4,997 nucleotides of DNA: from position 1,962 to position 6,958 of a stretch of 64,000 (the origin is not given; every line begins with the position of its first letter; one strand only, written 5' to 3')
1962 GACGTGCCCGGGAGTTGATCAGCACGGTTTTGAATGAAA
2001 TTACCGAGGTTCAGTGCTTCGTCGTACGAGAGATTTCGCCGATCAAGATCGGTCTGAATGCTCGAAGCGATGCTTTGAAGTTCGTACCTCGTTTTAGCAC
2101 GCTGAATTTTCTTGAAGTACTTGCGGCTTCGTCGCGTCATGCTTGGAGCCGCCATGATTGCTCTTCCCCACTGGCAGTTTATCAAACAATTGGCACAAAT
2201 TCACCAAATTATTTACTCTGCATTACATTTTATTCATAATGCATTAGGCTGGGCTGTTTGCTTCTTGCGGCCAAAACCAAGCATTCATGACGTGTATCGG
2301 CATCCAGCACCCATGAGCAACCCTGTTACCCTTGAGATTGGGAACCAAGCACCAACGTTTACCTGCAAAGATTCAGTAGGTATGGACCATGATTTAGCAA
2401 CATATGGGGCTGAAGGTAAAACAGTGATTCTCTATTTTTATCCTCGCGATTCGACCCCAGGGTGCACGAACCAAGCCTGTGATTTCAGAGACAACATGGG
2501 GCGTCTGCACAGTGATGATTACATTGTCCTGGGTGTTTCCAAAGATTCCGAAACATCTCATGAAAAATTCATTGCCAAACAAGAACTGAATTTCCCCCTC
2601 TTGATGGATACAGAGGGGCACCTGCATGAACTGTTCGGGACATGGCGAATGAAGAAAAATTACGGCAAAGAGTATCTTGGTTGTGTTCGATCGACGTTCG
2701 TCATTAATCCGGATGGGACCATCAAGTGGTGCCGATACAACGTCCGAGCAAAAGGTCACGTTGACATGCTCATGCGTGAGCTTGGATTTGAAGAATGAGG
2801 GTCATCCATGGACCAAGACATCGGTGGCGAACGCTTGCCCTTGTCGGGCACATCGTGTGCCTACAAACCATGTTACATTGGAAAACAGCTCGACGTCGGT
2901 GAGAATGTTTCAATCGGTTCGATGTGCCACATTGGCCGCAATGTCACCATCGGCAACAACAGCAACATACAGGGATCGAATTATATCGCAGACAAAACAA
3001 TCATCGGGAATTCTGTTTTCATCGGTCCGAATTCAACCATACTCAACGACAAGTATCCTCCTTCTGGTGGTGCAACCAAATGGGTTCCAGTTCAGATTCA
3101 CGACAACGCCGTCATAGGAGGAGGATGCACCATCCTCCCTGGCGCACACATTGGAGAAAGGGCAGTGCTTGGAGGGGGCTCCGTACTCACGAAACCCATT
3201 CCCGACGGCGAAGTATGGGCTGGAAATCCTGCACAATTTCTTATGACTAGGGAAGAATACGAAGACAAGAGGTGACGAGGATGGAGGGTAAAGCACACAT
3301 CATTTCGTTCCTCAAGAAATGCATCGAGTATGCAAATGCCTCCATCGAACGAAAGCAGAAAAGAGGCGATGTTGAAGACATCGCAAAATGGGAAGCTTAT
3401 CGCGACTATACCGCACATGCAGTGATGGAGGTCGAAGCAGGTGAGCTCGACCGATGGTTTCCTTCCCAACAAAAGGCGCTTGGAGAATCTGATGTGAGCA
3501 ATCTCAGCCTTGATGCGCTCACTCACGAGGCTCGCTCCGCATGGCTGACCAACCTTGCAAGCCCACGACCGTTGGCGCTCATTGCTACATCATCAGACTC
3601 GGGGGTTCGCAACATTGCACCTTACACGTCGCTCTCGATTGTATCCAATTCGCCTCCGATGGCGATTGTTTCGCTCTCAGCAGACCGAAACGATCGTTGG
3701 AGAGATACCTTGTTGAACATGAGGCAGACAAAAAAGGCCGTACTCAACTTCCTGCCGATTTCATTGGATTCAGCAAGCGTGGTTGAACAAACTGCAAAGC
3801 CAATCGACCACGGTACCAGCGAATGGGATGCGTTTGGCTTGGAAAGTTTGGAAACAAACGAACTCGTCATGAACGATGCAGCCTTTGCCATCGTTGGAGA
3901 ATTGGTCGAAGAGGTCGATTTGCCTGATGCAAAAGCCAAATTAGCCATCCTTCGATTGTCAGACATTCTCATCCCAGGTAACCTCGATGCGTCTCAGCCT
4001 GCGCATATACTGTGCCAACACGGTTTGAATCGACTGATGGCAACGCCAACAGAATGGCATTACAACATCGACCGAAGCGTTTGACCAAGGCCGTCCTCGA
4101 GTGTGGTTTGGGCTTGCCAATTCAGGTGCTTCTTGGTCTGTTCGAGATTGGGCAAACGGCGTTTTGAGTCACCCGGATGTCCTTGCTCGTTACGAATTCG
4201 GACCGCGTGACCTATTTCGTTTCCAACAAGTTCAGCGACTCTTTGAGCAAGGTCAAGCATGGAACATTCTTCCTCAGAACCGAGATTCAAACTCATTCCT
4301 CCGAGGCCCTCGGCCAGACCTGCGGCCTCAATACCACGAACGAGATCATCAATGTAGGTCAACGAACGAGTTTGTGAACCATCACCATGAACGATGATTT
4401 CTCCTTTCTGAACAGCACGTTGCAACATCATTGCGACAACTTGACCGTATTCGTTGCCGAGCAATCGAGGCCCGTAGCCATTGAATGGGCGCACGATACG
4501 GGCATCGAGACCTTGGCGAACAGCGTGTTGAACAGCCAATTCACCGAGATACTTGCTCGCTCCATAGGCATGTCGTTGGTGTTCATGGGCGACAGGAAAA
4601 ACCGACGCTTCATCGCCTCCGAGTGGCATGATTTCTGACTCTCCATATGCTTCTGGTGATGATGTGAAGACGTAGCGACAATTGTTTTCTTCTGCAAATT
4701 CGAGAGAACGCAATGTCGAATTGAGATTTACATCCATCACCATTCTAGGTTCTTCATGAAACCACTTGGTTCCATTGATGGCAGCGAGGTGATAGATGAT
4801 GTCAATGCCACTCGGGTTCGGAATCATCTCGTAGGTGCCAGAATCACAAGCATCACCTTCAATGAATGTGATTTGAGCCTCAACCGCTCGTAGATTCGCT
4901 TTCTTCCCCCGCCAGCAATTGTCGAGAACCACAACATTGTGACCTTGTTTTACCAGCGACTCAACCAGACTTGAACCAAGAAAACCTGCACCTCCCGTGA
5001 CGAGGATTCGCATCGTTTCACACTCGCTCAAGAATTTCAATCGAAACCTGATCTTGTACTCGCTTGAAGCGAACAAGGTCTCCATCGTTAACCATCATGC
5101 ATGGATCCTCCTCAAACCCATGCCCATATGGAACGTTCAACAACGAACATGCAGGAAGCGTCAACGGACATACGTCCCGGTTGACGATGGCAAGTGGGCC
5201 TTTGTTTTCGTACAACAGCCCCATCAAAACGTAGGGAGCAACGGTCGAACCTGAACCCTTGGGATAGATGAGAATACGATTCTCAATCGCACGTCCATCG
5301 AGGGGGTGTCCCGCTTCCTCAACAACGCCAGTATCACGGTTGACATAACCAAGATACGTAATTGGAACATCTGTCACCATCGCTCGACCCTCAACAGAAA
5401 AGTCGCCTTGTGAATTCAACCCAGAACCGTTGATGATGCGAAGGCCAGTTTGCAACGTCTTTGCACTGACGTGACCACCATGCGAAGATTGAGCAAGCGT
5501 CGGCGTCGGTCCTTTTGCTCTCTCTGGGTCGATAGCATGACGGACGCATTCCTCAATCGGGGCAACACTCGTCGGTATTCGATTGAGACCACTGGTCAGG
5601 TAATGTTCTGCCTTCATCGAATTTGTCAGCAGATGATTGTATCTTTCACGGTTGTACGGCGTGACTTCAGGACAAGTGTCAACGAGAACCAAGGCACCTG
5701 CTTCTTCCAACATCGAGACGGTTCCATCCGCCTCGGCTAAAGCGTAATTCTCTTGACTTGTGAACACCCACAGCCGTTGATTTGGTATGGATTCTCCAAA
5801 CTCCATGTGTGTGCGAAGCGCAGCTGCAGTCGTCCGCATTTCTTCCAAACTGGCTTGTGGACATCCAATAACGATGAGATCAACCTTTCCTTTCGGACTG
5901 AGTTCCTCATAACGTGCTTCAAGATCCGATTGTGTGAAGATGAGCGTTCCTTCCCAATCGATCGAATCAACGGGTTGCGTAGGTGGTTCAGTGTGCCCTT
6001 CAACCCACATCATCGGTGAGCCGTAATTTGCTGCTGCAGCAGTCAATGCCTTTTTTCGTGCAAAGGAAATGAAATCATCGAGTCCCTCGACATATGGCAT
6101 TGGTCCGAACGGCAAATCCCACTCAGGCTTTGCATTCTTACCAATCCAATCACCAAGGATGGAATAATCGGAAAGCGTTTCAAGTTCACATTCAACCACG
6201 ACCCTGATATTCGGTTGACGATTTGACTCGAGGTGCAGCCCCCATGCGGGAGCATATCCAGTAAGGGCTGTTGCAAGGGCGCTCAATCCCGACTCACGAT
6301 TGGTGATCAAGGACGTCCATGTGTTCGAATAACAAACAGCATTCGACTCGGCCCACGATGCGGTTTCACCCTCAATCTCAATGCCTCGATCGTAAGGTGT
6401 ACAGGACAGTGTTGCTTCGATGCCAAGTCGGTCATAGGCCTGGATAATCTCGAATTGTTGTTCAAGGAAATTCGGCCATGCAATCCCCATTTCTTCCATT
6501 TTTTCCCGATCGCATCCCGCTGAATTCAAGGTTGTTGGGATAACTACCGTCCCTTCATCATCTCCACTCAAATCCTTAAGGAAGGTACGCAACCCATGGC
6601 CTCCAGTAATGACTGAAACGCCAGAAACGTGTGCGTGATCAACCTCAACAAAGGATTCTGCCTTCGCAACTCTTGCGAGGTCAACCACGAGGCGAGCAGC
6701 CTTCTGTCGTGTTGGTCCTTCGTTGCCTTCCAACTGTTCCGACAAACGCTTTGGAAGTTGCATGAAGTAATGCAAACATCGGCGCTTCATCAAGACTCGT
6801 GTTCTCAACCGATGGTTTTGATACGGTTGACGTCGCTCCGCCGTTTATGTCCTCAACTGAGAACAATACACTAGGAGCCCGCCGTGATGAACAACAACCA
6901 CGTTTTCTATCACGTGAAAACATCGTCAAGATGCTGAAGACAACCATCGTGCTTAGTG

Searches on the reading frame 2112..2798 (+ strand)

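Call 46: search_protein_families(library=pfam, proteins=[window:2112-2798:+], max_evalue=0.001)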
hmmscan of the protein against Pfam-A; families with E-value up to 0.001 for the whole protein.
window:2112-2798:+ (228 aa): 3 families
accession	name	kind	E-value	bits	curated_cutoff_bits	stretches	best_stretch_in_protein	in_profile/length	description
PF00578.27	AhpC-TSA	-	8.5e-36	123.1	26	1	76-206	1-123/124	AhpC/TSA family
PF08534.16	Redoxin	-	2.6e-15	56.9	26.6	1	77-208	3-132/148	Redoxin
PF13911.12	AhpC-TSA_2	-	0.00057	20.7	27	0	139-182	16-59/114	AhpC/TSA antioxidant enzyme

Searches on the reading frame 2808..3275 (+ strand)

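Call 46: search_protein_families(library=pfam, proteins=[window:2808-3275:+], max_evalue=0.001)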
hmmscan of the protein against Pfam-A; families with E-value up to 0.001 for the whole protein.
window:2808-3275:+ (155 aa): 3 families
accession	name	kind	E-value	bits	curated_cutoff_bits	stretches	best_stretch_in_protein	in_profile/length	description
PF00132.30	Hexapep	-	2e-20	72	27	2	95-129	2-36/36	Bacterial transferase hexapeptide (six repeats)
PF25084.1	LbH_EIF2B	-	5e-12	46.2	54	2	15-72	15-70/105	EIF2B subunit epsilon LbH domain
PF14602.12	Hexapep_2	-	2.5e-10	40.3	27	1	94-129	1-34/34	Hexapeptide repeat of succinyl-transferase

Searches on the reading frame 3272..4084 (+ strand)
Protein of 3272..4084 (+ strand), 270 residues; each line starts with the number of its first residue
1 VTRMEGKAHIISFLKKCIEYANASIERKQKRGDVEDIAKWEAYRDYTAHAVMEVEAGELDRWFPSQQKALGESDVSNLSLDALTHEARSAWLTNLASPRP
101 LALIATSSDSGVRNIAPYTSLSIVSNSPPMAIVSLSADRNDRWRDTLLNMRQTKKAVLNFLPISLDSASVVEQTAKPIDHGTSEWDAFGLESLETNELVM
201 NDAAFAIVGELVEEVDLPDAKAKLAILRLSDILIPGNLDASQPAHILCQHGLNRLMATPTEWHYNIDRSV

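Call 46: search_protein_families(library=pfam, proteins=[window:3272-4084:+], max_evalue=0.001)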
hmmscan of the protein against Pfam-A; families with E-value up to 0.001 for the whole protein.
window:3272-4084:+ (270 aa): 1 family
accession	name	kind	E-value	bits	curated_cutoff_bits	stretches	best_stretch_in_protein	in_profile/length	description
PF01613.24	Flavin_Reduct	-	6.9e-12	46.2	27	1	98-237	5-136/153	Flavin reductase like domain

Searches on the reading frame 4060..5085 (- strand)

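Call 46: search_protein_families(library=pfam, proteins=[window:4060-5085:-], max_evalue=0.001)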
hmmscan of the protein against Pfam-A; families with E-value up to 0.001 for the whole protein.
window:4060-5085:- (341 aa): 9 families
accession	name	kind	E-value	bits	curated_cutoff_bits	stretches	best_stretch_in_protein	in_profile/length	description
PF01370.27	Epimerase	-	2.6e-47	161.7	20.9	1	27-258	1-227/240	NAD dependent epimerase/dehydratase family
PF16363.11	GDP_Man_Dehyd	-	4.6e-38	132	27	1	28-334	1-330/332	GDP-mannose 4,6 dehydratase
PF01073.25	3Beta_HSD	-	3.7e-18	66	22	1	28-249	1-222/280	3-beta hydroxysteroid dehydrogenase/isomerase family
PF07993.18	NAD_binding_4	-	2.6e-14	53.4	20.1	1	29-230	1-235/258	Male sterility protein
PF04321.23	RmlD_sub_bind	-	8.5e-13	48.5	27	1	25-291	1-235/287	RmlD substrate binding domain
PF02719.21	Polysacc_synt_2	-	1.1e-08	35.1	20.2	1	27-140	1-124/293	Polysaccharide biosynthesis protein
PF00106.31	adh_short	-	2.6e-05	24.2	26.6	1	27-126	3-114/195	short chain dehydrogenase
PF13460.12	NAD_binding_10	-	0.00034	21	27.2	1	31-200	1-143/184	NAD(P)H-binding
PF05368.20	NmrA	-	0.00048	20.2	27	1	24-82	2-60/298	NmrA-like family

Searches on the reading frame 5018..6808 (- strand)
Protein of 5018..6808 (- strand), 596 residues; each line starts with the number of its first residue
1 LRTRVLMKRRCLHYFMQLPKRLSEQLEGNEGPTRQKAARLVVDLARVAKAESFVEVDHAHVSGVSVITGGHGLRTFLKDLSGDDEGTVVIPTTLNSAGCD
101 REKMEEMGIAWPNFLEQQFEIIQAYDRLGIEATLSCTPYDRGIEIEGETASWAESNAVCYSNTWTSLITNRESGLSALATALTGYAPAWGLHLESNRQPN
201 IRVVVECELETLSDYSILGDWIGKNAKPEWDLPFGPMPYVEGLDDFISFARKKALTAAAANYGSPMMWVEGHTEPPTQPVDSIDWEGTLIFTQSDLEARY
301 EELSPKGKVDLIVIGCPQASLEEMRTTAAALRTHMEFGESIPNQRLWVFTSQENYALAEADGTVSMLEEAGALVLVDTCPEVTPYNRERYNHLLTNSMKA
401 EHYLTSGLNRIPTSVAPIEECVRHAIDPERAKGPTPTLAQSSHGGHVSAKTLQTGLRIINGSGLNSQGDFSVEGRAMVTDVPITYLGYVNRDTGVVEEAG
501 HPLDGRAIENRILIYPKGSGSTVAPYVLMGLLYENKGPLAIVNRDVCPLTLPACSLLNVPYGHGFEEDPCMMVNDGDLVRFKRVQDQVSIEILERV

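Call 16: search_protein_families(library=pfam, proteins=[window:5018-6808:-], max_evalue=0.00001)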
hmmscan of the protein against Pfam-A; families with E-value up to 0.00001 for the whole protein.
window:5018-6808:- (596 aa): 2 families
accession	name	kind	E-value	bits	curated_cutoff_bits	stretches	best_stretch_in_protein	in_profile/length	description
PF04412.18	AcnX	-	8.7e-98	328.1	31.5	1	16-423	1-400/400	Aconitase X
PF01989.23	AcnX_swivel_put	-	8.9e-18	64.3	27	1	484-560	2-78/80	Aconitase X swivel domain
